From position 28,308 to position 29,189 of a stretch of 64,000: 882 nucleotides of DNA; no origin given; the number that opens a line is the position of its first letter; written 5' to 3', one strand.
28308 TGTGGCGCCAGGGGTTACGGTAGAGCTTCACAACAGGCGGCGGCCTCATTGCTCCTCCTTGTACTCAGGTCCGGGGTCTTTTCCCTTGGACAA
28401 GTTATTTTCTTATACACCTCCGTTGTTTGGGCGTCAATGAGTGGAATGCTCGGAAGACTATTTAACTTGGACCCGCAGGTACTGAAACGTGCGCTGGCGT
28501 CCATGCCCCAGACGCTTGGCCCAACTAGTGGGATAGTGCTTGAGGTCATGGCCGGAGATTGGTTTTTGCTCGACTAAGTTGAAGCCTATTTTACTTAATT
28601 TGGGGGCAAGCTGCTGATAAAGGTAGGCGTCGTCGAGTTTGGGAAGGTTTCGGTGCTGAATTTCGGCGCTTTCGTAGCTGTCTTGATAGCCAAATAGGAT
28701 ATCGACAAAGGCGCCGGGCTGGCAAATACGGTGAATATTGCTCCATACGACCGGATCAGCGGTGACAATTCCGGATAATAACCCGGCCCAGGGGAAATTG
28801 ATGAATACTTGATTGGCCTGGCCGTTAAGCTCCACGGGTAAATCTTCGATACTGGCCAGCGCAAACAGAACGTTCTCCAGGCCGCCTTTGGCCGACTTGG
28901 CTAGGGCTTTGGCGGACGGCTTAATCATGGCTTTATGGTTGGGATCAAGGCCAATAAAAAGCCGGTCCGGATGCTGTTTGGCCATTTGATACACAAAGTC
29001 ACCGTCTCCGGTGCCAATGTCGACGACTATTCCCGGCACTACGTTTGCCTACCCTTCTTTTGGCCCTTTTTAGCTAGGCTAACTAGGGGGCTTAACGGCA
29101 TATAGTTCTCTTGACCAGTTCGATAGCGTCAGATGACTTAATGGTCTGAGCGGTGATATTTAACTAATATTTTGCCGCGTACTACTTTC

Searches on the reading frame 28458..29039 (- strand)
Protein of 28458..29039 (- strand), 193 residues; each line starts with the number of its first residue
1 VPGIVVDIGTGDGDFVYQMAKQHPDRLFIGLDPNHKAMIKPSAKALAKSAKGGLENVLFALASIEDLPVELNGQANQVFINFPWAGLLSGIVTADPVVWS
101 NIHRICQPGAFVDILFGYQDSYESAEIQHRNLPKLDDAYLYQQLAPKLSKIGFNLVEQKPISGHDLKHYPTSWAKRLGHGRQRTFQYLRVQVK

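Call 3: search_protein_families(library=ncbifam, proteins=[window:28458-29039:-], max_evalue=1)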
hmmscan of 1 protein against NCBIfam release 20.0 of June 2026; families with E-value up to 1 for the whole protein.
window:28458-29039:- (193 aa): 18 families
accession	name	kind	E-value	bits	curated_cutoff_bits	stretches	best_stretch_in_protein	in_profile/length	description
NF051863.1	16S_A1408_WarA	equivalog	1.9e-38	132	305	1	5-184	2-174/190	16S rRNA (adenine(1408)-N(1))-methyltransferase WarA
NF000030.2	16S_rRNA_NpmA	exception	1.2e-37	129.7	470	1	5-187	28-211/219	16S rRNA (adenine(1408)-N(1))-methyltransferase NpmA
NF000363.1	self_KamB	exception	6e-32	110.9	350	1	3-183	26-204/216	16S rRNA (adenine(1408)-N(1))-methyltransferase KamB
NF040634.1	16S_A1408_NpmB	exception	3e-29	102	460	1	4-190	28-214/217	16S rRNA (adenine(1408)-N(1))-methyltransferase NpmB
TIGR00091.1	TIGR00091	equivalog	2.1e-10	40.3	112.65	1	4-83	19-96/194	tRNA (guanosine(46)-N7)-methyltransferase TrmB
NF001080.0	PRK00121.2-2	equivalog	3.4e-07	29.7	132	1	4-83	49-125/224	tRNA (guanosine(46)-N7)-methyltransferase TrmB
NF011650.0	PRK15068.1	equivalog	0.00013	21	209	1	5-71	126-188/324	tRNA 5-methoxyuridine(34)/uridine 5-oxyacetic acid(34) synthase CmoB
NF001244.0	PRK00216.1-5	equivalog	0.00062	19.1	216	1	5-115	52-154/236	bifunctional demethylmenaquinone methyltransferase/2-methoxy-6-polyprenyl-1,4-benzoquinol methylase UbiE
TIGR00452.1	TIGR00452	equivalog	0.00064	18.6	275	1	4-71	120-182/316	tRNA 5-methoxyuridine(34)/uridine 5-oxyacetic acid(34) synthase CmoB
NF008823.0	PRK11873.1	subfamily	0.00068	19.2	263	1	4-71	80-144/272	arsenite methyltransferase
TIGR04543.1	ketoArg_3Met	equivalog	0.0026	16.9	425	1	5-67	153-212/336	2-ketoarginine methyltransferase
TIGR01934.1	MenG_MenH_UbiE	subfamily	0.0035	16.7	158.35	1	5-72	43-105/223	ubiquinone/menaquinone biosynthesis methyltransferase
NF040539.1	AST_met_ArsM_2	exception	0.011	15.6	240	1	5-81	60-135/262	putative arsinothricin biosynthesis methyltransferase ArsM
NF010719.0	PRK14121.1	equivalog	0.015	14.3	402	1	4-58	125-175/396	tRNA (guanosine(46)-N7)-methyltransferase TrmB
NF040538.1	methyl_ArsM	equivalog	0.08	12.1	500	1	4-74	64-135/356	arsinothricin biosynthesis methyltransferase ArsM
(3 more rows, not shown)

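Call 4: search_protein_families(library=pfam, proteins=[window:28458-29039:-], max_evalue=1)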
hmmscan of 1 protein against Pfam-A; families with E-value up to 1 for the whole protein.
window:28458-29039:- (193 aa): 8 families
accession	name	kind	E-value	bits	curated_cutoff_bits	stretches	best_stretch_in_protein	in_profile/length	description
PF24675.1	NpmA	-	4.8e-60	202.9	60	1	3-188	25-210/214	16S rRNA (adenine(1408)-N(1))-methyltransferase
PF02390.23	Methyltransf_4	-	1.6e-09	37.9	24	1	4-83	4-81/173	Putative methyltransferase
PF13847.12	Methyltransf_31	-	1.5e-07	31.6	27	1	5-70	7-71/145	Methyltransferase domain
PF13649.12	Methyltransf_25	-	7.7e-06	26.9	27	1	5-82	1-72/97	Methyltransferase domain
PF08241.18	Methyltransf_11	-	0.0035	18.4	21.2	1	6-110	1-91/95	Methyltransferase domain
PF08242.18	Methyltransf_12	-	0.0052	17.9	30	1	6-81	1-72/98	Methyltransferase domain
PF08003.17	Methyltransf_9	-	0.016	14.6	23.8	1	4-69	118-179/315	Protein of unknown function (DUF1698)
PF01209.24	Ubie_methyltran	-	0.28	10.9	20.1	1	5-114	51-151/233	ubiE/COQ5 methyltransferase family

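Call 5: search_solved_structures(query=window:28458-29039:-, max_evalue=1, show_alignments=3)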
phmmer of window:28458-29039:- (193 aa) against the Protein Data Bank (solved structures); distinct sequences matched with E-value up to 1: 24.
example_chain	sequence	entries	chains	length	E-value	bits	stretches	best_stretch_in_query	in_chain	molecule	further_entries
3mte_A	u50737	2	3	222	1.6e-36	129.3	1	4-186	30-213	16S rRNA methylase | 16S rRNA (adenine(1408)-N(1))-methyltransferase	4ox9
3p2e_A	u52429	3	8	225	1.6e-36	129.3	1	4-186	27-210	16S rRNA methylase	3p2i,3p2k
3pb3_A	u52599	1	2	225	4.3e-36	127.9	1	4-186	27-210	16S rRNA methylase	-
4rwz_A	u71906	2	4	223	2e-31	112.7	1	4-183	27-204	Putative rRNA methyltransferase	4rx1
5bw5_A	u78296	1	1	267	3e-31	112.1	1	4-190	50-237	16S rRNA (adenine(1408)-N(1))-methyltransferase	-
4x1o_A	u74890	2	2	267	3.1e-31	112.1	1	4-190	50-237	16S rRNA (adenine(1408)-N(1))-methyltransferase | Uncharacterized protein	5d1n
7ehf_A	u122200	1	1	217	2.8e-29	105.7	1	4-189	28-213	16S rRNA methyltransferase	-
5bw4_A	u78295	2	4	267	2.8e-29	105.7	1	4-190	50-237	16S rRNA (adenine(1408)-N(1))-methyltransferase | Uncharacterized protein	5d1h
3mq2_A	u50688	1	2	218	2.3e-27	99.5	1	4-185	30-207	16S rRNA methyltransferase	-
7jlz_A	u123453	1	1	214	1.4e-26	96.9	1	4-189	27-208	16S rRNA methylase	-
1yzh_A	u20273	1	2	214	0.00024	24.4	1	4-84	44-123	tRNA (guanine-N(7)-)-methyltransferase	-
7nyb_A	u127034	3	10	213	0.00048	23.4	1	4-84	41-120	tRNA (guanine-N(7)-)-methyltransferase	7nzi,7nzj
2fca_A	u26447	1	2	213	0.00048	23.4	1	4-84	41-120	tRNA (guanine-N(7)-)-methyltransferase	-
3mgg_A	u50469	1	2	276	0.02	18.1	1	5-118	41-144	Methyltransferase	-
3ckk_A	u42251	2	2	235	0.059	16.5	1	6-83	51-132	tRNA (guanine-N(7)-)-methyltransferase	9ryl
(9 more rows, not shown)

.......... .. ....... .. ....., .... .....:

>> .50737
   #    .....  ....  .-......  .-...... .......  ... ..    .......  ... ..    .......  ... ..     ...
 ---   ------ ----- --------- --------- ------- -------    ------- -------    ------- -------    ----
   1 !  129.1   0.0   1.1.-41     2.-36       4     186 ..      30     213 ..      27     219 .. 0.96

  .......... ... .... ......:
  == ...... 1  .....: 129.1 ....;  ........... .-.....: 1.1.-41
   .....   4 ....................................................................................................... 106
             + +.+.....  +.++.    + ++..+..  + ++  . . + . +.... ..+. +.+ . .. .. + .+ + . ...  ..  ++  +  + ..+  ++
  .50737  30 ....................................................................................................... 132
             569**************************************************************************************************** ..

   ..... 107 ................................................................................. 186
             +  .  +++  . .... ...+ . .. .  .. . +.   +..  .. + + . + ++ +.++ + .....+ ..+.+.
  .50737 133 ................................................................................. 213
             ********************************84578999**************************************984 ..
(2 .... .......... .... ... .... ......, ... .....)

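Call 7: find_homologous_proteins(query=window:28458-29039:-, max_evalue=0.00001)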
Query window:28458-29039:- (193 aa): 54 proteins with E <= 0.00001 among 133 candidates.
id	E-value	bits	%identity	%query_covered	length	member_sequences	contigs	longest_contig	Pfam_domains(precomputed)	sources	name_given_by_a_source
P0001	4.4e-127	440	100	100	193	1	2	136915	PF13847.13,PF13649.13,PF02390.24,PF24675.2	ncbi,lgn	-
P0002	9.0e-78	279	70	90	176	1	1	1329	PF24675.2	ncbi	-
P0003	2.6e-69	251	58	99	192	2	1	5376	PF13847.13,PF13649.13,PF02390.24,PF24675.2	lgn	-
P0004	2.6e-68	248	55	99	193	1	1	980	PF13847.13,PF02390.24,PF24675.2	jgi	jgi:16S rRNA (adenine(1408)-N(1))-methyltransferase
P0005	4.6e-68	247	57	99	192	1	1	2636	PF13847.13,PF13649.13,PF02390.24,PF24675.2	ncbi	-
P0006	6.8e-67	243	54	100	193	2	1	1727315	PF02390.24,PF24675.2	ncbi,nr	ncbi:MAG: hypothetical protein JSW16_03540 [Dehalococcoidales bacterium]|nr:MAG: hypothetical protei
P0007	2.2e-66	242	53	99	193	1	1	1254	PF13847.13,PF13649.13,PF02390.24,PF24675.2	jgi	jgi:16S rRNA (adenine(1408)-N(1))-methyltransferase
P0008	5.5e-65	237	54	99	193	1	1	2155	PF13847.13,PF02390.24,PF24675.2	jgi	jgi:predicted RNA methylase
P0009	9.4e-65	236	54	99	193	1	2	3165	PF13847.13,PF02390.24,PF24675.2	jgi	-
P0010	1.4e-64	236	54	99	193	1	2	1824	PF13847.13,PF02390.24,PF24675.2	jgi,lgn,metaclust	metaclust:\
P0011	2.4e-64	235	53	99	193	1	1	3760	PF13847.13,PF02390.24,PF24675.2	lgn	-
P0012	3.3e-64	234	52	99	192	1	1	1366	PF13847.13,PF13649.13,PF02390.24,PF24675.2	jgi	jgi:16S rRNA (adenine(1408)-N(1))-methyltransferase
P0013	7.4e-64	233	53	99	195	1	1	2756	PF13847.13,PF02390.24,PF24675.2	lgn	-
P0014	8.1e-64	233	53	98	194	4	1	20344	PF13847.13,PF13649.13,PF02390.24,PF24675.2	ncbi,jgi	-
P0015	1.0e-63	233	52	99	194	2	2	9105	PF13847.13,PF02390.24,PF24675.2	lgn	-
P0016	1.6e-63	232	52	100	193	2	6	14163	PF02390.24,PF24675.2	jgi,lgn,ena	-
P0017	4.9e-63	231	55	100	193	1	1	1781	PF13847.13,PF13649.13,PF02390.24,PF24675.2,PF08241.19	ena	-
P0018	6.0e-63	230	52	100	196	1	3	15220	PF13847.13,PF13649.13,PF02390.24,PF24675.2,PF08242.19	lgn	-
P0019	3.5e-62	228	50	99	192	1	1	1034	PF13847.13,PF02390.24,PF24675.2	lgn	-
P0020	3.5e-62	228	53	100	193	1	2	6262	PF13847.13,PF02390.24,PF24675.2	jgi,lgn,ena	-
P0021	4.5e-62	227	56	98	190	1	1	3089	PF13847.13,PF13649.13,PF02390.24,PF24675.2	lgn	-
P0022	6.2e-62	227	52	98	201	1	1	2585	PF13847.13,PF13649.13,PF02390.24,PF24675.2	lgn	-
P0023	1.6e-61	226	52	100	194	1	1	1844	PF13847.13,PF13649.13,PF02390.24,PF24675.2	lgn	-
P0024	3.1e-61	225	50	100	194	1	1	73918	PF13847.13,PF13649.13,PF02390.24,PF24675.2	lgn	-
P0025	5.8e-61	224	48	99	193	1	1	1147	PF13847.13,PF13649.13,PF02390.24,PF24675.2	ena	-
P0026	1.7e-60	222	53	99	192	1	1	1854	PF13847.13,PF13649.13,PF02390.24,PF24675.2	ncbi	-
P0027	1.7e-60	222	53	99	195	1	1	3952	PF13847.13,PF13649.13,PF02390.24,PF24675.2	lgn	-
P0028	4.7e-60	221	52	97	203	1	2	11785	PF13847.13,PF13649.13,PF02390.24,PF24675.2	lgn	-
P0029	6.6e-60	220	51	99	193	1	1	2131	PF13847.13,PF02390.24,PF24675.2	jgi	jgi:16S rRNA (adenine(1408)-N(1))-methyltransferase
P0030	6.8e-60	220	51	99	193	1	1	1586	PF02390.24,PF24675.2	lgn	-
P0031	8.4e-60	220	50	100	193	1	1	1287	PF13847.13,PF02390.24,PF24675.2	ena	-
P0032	1.1e-59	220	51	98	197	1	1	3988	PF13847.13,PF13649.13,PF02390.24,PF24675.2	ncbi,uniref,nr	ncbi:methyltransferase domain-containing protein [candidate division WWE3 bacterium]|uniref:Methyltr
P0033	1.5e-59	219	52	99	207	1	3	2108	PF13847.13,PF13649.13,PF02390.24,PF24675.2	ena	-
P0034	1.3e-58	216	50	100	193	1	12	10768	PF13847.13,PF13649.13,PF02390.24,PF24675.2,PF08241.19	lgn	-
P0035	7.3e-58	214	50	99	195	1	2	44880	PF13847.13,PF02390.24,PF24675.2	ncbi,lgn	-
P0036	7.9e-58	214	49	99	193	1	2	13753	PF02390.24,PF24675.2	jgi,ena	-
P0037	2.7e-57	212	49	99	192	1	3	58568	PF13847.13,PF13649.13,PF02390.24,PF24675.2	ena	-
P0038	3.7e-57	211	49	99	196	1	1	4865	PF13847.13,PF02390.24,PF24675.2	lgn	-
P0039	6.6e-57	211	49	99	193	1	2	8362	PF02390.24,PF24675.2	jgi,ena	-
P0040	1.6e-56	209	48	100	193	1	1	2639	PF13847.13,PF13649.13,PF02390.24,PF24675.2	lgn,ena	-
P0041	1.6e-56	209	48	97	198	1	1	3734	PF13847.13,PF13649.13,PF02390.24,PF24675.2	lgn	-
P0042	4.3e-56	208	49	99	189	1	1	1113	PF13847.13,PF13649.13,PF02390.24,PF24675.2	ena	-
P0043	7.9e-56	207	48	100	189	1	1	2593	PF13649.13,PF02390.24,PF24675.2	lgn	-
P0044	1.6e-55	206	48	97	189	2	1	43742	PF13649.13,PF02390.24,PF24675.2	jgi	-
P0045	6.4e-53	198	48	96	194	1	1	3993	PF13847.13,PF13649.13,PF02390.24,PF24675.2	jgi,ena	-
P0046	2.0e-52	196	50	99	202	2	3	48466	PF13847.13,PF13649.13,PF02390.24,PF24675.2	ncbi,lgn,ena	-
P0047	3.3e-52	195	51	97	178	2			PF13847.13,PF13649.13,PF02390.24,PF24675.2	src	-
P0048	9.9e-52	194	48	98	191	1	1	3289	PF13847.13,PF13649.13,PF02390.24,PF24675.2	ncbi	-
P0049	7.8e-50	188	49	100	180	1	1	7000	PF13847.13,PF13649.13,PF02390.24,PF24675.2,PF08241.19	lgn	-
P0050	7.0e-43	165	43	99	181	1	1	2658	PF02390.24,PF24675.2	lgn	-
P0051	2.4e-42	163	42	96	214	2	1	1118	PF13847.13,PF13649.13,PF02390.24,PF24675.2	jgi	jgi:16S rRNA (adenine(1408)-N(1))-methyltransferase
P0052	4.1e-37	146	39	99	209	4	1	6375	PF13847.13,PF13649.13,PF02390.24,PF24675.2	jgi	jgi:16S rRNA (adenine(1408)-N(1))-methyltransferase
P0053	1.7e-35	141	41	96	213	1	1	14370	PF13847.13,PF13649.13,PF02390.24,PF24675.2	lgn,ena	-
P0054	4.6e-26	110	38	94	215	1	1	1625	PF24675.2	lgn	-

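Call 10: find_encoding_contigs(protein=P0001, flank=10000, max_places=4)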
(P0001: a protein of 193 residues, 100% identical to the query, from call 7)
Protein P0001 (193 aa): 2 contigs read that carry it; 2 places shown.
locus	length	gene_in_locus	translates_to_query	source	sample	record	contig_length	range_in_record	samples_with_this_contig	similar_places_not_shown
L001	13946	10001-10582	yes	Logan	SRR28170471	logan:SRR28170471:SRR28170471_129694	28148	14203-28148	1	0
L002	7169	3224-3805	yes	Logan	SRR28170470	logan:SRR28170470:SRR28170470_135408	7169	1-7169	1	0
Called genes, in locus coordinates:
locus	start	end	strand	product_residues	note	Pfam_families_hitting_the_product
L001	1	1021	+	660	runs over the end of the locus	-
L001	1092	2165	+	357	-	-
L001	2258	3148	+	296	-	-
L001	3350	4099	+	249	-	PF00215:OMPdecase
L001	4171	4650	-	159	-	PF01931:NTPase_I-T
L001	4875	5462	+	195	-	-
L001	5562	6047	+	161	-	-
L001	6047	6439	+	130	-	-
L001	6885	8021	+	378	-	PF01546:Peptidase_M20, PF07687:M20_dimer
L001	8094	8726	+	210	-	PF00583:Acetyltransf_1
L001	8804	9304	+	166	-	PF12697:Abhydrolase_6 (faint)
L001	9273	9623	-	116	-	-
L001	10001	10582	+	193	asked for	PF02390:Methyltransf_4, PF13649:Methyltransf_25 (weak), PF13847:Methyltransf_31, PF24675:NpmA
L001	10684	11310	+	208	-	-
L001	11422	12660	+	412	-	-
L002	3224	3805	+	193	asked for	PF02390:Methyltransf_4, PF13649:Methyltransf_25 (weak), PF13847:Methyltransf_31, PF24675:NpmA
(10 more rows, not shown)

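Call 13: list_cluster_members(proteins=[P0001, P0002, P0006])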
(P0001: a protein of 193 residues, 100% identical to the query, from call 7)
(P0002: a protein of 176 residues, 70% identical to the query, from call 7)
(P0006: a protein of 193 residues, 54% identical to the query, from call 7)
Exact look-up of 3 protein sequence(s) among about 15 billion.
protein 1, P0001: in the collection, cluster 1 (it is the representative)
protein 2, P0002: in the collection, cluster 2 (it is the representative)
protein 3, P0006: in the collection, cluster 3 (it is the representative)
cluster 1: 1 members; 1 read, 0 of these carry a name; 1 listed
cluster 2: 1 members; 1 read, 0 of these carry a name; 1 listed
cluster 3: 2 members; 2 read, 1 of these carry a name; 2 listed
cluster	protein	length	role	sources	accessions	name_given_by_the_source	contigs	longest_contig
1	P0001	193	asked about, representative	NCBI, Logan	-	-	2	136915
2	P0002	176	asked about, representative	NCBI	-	-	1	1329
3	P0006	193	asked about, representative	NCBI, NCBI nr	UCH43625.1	MAG: hypothetical protein JSW16_03540 [Dehalococcoidales bacterium]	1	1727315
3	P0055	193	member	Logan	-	-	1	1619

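Call 17: find_related_loci(query=A1, collection=genome_contigs, flank=8000)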
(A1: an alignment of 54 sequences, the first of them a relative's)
Query A1 (193 aa) in genome_contigs; peptide patterns used: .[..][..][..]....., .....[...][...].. (x = any residue, [..] = any of these).
523 stretches matched a pattern; 408 encode a relative of the query (tblastn E <= 1e-3); the best 80 are kept; 80 distinct loci.
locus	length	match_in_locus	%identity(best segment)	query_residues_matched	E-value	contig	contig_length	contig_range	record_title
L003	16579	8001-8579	54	1-193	3e-73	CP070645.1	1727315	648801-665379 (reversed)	MAG: Dehalococcoidales bacterium isolate bin896 chromosome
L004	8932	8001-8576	52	1-192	7e-71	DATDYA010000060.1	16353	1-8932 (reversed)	MAG TPA_asm: Patescibacteria group bacterium isolate SMAG_U8153 k141_2376284, whole genome shotgun sequence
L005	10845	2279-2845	53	3-191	3e-69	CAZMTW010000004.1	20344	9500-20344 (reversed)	MAG TPA_asm: uncultured Gammaproteobacteria bacterium isolate SRP118108_co1_66 genome assembly, contig: NODE_1903_length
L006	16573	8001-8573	49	1-193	5e-63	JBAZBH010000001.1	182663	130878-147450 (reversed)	MAG: Patescibacteria group bacterium isolate SO_2017_GW1_108 NODE_611_length_182663_cov_1.349805_OW334_2017, whole genom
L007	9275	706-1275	52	1-193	2e-61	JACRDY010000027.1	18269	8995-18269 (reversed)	MAG: Candidatus Falkowbacteria bacterium isolate NC_groundwater_1685_Pr3_B-0.1um_51_16 SR-2_scaffold_141_1357391, whole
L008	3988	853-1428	51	1-190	5e-61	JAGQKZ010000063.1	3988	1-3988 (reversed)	MAG: candidate division WWE3 bacterium isolate HKST-UBA03 NODE_64_length_3988_cov_3.041677, whole genome shotgun sequenc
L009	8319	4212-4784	50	1-191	7e-61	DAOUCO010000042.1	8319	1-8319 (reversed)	MAG TPA_asm: Dehalococcoidales bacterium isolate H81_827 241298, whole genome shotgun sequence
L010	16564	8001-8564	50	3-193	3e-60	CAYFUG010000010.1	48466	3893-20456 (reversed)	MAG TPA_asm: uncultured Bdellovibrionales bacterium isolate ERP107533_co1_14 genome assembly, contig: NODE_229_length_48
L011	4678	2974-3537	47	3-193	3e-58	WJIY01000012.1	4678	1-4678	MAG: Candidatus Dependentiae bacterium isolate Bin_496 k141_856773, whole genome shotgun sequence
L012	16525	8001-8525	48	1-192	2e-55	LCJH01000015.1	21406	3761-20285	MAG: Microgenomates group bacterium GW2011_GWA2_44_7 UW69_C0015, whole genome shotgun sequence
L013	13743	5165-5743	49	1-192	2e-52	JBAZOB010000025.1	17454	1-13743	MAG: Patescibacteria group bacterium isolate SO_2017_LW4_84 scaffold_6400_c1_LW137-91_2017, whole genome shotgun sequenc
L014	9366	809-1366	46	3-188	4e-52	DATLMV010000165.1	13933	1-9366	MAG TPA_asm: Pyrinomonadaceae bacterium isolate SMAG_U13783 k141_1436989, whole genome shotgun sequence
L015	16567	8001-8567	43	3-191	3e-51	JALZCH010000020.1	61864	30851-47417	MAG: Acidobacteriota bacterium isolate NAM bin20 SC8792-94_k127_486412, whole genome shotgun sequence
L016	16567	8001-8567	44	3-191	8e-51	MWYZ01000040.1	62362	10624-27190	MAG: Acidobacteria bacterium 28-1 NODE_21_length_62362_cov_22.5153_ID_1335, whole genome shotgun sequence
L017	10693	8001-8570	44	3-192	2e-50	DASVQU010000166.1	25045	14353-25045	MAG TPA_asm: Pyrinomonadaceae bacterium isolate SMAG_U3216 k141_658556, whole genome shotgun sequence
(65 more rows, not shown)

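Call 27: predict_structure(alignment_id=A1)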
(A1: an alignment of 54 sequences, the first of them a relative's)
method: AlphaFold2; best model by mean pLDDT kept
length: 193 residues; sequences in the alignment: 54
mean_pLDDT: 92.7   pTM: 0.88
mean pLDDT of the five models: 92.7, 91.8, 91.3, 90.8, 90.5
residues with pLDDT >= 90: 150; 70-90: 42; 50-70: 1; < 50: 0
segments of 3 or more residues with pLDDT < 50: none
pLDDT, mean of each block of 10 residues (from residue 1): 90 94 95 92 93 94 96 97 92 96 98 93 88 92 96 96 85 84 91 97
secondary structure, 60 per line:
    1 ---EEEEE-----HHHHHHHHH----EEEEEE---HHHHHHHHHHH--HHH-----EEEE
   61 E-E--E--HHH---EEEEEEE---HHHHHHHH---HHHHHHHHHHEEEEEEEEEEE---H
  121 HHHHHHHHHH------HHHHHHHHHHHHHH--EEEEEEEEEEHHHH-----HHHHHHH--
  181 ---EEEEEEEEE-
elements in order: E4-8 H14-22 E27-32 H36-46 E57-61 E75-81 H85-92 H96-105 E106-116 H120-130 H137-150 E153-162 H163-166 H172-178 E184-192
